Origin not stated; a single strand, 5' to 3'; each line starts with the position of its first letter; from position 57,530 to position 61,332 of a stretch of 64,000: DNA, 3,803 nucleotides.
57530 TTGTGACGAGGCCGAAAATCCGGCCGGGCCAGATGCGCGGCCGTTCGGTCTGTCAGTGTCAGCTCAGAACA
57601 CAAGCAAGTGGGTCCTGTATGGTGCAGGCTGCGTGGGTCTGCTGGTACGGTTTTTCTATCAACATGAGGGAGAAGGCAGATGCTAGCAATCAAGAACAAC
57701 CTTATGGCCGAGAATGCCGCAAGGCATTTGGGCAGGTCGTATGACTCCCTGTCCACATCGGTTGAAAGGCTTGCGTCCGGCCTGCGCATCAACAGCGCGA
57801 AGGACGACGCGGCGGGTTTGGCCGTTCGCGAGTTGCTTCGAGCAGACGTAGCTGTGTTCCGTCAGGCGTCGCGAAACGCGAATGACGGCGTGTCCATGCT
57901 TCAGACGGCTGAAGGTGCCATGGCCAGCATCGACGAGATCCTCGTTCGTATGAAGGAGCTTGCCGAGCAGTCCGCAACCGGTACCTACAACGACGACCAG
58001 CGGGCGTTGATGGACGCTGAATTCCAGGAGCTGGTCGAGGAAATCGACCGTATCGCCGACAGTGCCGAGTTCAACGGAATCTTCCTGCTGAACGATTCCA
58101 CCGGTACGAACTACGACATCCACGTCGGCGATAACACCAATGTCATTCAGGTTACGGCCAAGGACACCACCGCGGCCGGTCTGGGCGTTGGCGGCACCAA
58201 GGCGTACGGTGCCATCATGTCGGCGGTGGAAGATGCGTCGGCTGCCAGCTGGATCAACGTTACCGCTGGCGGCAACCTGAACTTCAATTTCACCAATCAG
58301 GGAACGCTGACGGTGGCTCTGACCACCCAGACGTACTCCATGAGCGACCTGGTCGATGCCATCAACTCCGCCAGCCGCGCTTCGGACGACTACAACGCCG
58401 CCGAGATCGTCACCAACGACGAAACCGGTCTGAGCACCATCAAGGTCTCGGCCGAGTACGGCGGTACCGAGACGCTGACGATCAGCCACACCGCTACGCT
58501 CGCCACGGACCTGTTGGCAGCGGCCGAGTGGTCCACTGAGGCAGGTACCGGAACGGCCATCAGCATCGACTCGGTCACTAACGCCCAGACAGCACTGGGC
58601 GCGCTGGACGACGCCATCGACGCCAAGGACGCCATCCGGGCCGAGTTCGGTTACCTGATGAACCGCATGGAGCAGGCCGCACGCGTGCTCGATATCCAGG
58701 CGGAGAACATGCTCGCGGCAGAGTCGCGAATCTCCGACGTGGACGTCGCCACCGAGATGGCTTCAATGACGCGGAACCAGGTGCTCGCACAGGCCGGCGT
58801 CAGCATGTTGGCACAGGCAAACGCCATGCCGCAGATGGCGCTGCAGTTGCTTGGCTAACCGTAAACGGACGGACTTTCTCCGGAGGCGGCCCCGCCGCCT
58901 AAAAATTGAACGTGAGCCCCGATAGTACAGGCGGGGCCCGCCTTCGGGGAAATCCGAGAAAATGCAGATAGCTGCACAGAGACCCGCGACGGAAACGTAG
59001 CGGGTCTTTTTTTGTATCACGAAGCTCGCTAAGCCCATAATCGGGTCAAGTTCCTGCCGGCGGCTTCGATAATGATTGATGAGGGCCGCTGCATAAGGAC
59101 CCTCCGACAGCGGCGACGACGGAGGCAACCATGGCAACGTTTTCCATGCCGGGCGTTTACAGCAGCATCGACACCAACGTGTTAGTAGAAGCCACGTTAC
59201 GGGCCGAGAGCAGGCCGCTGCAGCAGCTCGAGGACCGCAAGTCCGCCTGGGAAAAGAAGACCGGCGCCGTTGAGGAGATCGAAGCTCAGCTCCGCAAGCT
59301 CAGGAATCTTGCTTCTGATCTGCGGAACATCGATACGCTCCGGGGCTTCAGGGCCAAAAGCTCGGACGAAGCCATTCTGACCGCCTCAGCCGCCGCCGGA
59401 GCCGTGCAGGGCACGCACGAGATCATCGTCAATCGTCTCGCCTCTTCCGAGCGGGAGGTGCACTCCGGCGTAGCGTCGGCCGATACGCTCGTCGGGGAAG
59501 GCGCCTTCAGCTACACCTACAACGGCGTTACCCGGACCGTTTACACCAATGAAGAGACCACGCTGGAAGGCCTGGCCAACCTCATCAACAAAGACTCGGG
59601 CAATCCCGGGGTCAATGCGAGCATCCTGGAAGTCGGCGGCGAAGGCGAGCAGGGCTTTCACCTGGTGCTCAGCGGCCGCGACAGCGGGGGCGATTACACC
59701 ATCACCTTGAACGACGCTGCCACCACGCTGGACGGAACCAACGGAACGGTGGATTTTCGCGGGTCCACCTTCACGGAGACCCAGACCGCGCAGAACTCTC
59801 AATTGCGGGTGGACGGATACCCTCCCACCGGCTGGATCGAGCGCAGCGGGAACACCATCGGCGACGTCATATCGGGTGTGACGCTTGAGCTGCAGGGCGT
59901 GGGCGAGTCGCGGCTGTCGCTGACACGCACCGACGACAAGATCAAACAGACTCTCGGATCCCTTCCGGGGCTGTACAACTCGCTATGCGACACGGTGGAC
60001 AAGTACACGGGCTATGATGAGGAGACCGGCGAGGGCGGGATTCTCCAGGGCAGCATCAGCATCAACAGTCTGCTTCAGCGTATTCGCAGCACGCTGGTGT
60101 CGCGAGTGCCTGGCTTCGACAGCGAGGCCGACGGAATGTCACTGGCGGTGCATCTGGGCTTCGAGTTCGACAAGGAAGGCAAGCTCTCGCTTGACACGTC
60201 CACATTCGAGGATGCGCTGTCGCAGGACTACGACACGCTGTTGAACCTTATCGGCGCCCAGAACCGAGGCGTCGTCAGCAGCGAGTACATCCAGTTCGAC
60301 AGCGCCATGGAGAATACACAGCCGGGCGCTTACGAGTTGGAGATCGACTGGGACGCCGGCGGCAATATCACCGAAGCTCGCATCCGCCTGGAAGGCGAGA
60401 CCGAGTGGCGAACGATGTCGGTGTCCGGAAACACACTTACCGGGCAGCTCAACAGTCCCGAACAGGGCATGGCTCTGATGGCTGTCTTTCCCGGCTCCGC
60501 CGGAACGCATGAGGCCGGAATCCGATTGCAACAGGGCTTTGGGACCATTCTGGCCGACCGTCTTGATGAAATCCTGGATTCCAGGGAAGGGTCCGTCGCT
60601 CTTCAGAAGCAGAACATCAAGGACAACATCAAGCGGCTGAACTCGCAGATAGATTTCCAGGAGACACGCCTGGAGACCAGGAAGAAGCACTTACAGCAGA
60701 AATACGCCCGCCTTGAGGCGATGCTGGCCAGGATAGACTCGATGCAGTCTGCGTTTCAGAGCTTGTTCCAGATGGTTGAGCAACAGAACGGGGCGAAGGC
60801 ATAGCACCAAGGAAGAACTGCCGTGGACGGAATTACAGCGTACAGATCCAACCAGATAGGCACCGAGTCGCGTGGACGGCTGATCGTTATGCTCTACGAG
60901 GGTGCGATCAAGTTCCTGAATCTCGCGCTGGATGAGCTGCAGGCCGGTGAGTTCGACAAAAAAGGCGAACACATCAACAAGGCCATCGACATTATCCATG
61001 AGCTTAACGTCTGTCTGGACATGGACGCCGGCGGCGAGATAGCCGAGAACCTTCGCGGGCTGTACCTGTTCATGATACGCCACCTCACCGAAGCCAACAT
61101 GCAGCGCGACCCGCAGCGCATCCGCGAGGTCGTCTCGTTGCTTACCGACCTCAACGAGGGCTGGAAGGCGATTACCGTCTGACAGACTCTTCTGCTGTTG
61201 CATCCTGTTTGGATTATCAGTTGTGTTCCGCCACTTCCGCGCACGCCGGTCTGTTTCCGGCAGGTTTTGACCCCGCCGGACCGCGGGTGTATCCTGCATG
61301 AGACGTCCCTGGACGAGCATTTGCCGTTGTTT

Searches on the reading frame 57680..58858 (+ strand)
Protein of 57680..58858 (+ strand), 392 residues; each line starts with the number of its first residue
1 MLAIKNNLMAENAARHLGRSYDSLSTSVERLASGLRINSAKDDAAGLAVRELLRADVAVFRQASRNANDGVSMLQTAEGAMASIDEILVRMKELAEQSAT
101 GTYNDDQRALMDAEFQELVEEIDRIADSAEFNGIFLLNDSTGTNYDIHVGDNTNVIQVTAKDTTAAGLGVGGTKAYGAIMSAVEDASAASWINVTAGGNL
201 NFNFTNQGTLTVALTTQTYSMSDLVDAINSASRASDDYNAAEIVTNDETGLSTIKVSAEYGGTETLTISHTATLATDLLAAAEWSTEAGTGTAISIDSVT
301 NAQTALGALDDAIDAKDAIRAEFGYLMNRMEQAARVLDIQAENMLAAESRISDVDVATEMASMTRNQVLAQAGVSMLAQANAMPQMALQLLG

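Call 82: search_protein_families(library=pfam, max_evalue=0.00001, proteins=[window:57680-58858:+])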
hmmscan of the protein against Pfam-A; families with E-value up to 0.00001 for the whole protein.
window:57680-58858:+ (392 aa): 2 families
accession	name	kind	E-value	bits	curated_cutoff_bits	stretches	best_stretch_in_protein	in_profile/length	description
PF00669.25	Flagellin_N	-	3.1e-39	134.6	26.6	1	4-140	1-137/139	Bacterial flagellin N-terminal helical region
PF00700.27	Flagellin_C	-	1.3e-22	80.3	23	1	307-391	2-86/86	Bacterial flagellin C-terminal helical region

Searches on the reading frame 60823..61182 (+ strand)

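Call 82: search_protein_families(library=pfam, max_evalue=0.00001, proteins=[window:60823-61182:+])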
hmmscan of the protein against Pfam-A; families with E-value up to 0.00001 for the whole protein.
window:60823-61182:+ (119 aa): 1 family
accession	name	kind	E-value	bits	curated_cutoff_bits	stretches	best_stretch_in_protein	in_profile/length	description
PF02561.19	FliS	-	1.3e-41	142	26.7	1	5-117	2-114/115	Flagellar protein FliS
